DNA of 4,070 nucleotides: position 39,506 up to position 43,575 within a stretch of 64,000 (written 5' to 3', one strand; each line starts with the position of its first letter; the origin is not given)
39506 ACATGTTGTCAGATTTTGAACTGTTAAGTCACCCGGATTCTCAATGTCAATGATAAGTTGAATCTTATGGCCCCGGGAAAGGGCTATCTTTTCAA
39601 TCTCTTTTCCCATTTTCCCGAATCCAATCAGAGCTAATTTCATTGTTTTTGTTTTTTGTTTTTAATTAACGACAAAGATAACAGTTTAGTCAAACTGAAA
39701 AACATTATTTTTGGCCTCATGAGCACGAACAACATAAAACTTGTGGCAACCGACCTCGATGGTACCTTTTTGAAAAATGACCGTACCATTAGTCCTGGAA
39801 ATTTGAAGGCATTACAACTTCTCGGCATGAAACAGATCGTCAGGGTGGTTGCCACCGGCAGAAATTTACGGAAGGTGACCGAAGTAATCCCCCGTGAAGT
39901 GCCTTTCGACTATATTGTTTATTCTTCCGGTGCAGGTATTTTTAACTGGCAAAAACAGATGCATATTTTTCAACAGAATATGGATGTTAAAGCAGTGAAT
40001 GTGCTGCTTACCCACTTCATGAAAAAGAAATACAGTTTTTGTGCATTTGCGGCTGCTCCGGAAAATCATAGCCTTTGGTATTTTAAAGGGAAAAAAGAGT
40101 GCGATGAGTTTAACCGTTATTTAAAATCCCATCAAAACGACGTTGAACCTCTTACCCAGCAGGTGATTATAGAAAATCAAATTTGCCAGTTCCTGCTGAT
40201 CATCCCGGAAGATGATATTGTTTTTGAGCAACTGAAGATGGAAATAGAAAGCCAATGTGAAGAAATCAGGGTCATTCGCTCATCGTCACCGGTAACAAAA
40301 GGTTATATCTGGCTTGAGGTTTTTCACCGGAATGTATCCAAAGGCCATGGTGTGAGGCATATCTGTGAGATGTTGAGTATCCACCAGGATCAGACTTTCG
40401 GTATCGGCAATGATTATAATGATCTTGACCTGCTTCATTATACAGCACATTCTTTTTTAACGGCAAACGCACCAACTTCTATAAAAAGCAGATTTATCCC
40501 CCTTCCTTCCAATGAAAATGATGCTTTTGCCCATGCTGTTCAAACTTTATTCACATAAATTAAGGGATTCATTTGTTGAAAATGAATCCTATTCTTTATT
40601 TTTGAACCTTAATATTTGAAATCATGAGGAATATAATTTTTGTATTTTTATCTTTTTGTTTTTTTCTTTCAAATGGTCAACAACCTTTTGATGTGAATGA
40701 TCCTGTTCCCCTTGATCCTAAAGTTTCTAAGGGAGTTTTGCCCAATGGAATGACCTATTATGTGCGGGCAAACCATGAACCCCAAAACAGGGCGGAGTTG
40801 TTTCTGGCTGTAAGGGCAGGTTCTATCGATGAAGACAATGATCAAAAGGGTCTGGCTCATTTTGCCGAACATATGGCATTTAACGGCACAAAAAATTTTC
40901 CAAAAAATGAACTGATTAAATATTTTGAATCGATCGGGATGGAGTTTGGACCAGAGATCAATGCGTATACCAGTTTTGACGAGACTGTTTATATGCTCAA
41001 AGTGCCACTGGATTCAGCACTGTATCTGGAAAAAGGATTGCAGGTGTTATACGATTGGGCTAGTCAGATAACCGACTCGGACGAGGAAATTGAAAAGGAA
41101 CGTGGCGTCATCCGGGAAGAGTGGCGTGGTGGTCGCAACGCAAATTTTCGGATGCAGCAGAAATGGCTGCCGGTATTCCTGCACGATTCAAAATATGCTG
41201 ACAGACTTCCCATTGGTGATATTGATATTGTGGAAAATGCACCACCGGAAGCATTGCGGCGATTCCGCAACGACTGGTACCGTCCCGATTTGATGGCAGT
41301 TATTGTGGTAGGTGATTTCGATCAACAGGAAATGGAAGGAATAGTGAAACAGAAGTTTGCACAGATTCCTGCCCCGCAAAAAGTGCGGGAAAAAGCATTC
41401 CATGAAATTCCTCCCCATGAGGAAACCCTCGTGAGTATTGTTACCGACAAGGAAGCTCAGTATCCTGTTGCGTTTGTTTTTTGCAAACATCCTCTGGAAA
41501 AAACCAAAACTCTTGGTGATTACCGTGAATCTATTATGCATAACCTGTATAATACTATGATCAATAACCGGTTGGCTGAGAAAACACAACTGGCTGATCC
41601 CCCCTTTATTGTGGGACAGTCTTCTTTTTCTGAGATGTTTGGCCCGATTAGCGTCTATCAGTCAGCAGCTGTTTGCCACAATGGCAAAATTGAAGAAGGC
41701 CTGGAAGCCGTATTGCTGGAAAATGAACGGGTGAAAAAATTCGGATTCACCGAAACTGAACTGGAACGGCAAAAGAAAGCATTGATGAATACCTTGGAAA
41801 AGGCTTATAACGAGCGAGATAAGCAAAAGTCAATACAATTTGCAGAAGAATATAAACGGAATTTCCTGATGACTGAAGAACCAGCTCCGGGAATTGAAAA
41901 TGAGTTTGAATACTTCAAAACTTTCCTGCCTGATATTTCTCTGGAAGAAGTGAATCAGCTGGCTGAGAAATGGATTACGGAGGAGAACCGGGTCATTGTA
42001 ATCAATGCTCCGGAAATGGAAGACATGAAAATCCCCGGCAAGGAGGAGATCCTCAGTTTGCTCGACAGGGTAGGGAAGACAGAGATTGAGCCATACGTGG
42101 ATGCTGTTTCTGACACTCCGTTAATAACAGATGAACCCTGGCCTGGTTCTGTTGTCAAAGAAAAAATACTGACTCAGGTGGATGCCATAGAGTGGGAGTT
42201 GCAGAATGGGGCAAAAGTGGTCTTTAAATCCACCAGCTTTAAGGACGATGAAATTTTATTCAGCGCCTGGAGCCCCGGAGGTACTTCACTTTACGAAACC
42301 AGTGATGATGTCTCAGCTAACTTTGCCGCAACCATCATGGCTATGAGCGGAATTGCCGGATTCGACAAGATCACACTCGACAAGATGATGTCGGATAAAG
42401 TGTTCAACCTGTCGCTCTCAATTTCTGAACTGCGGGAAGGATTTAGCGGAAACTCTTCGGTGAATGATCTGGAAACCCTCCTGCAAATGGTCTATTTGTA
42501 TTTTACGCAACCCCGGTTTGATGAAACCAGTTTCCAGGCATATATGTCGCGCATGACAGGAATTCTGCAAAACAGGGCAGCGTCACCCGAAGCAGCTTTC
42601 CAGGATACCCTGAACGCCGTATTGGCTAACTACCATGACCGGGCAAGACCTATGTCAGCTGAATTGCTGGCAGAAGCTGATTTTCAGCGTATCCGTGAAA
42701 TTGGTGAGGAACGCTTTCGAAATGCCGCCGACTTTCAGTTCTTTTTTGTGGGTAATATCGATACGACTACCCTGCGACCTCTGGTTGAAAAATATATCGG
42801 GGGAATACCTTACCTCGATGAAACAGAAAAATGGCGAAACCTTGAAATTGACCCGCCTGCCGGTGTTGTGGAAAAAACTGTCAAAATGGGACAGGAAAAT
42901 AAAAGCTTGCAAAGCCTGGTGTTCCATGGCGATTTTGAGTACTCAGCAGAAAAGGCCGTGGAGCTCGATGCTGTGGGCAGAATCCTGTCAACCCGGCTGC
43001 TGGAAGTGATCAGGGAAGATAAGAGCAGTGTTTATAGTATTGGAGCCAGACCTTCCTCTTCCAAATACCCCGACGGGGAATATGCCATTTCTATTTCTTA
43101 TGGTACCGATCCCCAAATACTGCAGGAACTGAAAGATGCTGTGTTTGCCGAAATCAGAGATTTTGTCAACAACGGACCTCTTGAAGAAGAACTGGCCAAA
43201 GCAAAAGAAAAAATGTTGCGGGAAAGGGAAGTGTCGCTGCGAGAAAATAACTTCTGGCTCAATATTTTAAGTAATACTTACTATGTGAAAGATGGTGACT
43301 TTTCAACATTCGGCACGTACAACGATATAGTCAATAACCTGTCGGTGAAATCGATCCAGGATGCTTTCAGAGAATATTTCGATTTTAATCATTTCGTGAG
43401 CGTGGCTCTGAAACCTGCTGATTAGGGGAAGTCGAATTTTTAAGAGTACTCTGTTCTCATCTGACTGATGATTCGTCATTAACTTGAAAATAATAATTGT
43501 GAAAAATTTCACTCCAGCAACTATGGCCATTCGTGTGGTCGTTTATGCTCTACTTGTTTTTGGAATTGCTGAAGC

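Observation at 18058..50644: A ~160-bp MITE-like element family: 11-bp perfect terminal inverted repeats, 3-bp T(A/T)A target-site duplications, five full copies plus one end remnant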

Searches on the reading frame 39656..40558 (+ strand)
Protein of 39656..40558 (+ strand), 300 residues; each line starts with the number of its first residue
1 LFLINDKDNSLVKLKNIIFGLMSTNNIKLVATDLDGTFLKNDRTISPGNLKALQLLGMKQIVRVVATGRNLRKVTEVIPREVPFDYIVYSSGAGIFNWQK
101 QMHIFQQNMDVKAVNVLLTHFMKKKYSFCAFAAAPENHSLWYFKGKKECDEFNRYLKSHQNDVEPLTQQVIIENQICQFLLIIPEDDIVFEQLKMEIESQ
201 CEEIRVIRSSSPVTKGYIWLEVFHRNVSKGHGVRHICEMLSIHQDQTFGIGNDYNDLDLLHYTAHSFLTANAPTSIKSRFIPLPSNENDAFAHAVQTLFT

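Call 70: search_protein_families(library=pfam, proteins=[window:39656-40558:+], max_evalue=0.00001)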
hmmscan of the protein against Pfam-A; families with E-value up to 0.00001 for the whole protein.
window:39656-40558:+ (300 aa): 2 families
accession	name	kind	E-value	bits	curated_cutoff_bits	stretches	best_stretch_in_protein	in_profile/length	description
PF08282.18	Hydrolase_3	-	1.6e-38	133.4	20.9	1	30-294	1-254/255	haloacid dehalogenase-like hydrolase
PF05116.19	S6PP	-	3.7e-08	33.7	20.3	0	28-101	3-78/247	Sucrose-6F-phosphate phosphohydrolase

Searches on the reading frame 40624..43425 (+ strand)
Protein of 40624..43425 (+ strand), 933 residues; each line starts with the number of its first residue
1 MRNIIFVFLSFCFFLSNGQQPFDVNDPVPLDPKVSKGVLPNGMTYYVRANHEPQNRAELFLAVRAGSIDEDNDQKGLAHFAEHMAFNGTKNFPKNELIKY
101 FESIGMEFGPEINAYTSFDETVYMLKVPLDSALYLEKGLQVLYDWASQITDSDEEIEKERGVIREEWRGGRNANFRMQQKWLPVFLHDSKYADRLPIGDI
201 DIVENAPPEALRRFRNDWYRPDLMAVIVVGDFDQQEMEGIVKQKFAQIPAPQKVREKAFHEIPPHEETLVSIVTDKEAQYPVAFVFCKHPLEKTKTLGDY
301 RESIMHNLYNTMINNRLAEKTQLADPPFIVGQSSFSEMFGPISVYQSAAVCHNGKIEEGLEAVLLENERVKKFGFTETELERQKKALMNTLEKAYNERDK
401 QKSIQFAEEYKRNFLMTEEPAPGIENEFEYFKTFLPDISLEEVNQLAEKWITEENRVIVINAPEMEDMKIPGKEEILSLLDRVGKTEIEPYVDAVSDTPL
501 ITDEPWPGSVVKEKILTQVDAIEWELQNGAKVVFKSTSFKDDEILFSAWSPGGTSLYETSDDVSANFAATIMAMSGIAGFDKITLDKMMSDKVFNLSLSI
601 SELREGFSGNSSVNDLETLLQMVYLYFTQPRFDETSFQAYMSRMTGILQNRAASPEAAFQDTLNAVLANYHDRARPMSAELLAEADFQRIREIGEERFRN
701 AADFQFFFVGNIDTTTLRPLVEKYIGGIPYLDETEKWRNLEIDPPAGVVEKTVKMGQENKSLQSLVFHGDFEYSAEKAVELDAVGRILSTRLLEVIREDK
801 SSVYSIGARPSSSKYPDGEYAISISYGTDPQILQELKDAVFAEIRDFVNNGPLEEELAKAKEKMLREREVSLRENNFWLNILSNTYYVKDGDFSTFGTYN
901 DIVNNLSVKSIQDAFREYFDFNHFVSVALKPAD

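Call 71: search_protein_families(library=pfam, proteins=[window:40624-43425:+], max_evalue=0.00001)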
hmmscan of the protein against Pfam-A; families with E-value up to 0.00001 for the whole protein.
window:40624-43425:+ (933 aa): 2 families
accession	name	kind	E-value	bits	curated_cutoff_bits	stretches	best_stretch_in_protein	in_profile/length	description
PF05193.26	Peptidase_M16_C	-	4.6e-40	137.9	23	2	699-863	15-180/181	Peptidase M16 inactive domain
PF00675.25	Peptidase_M16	-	6.8e-28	97.9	22.3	1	49-167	5-116/149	Insulinase (Peptidase family M16)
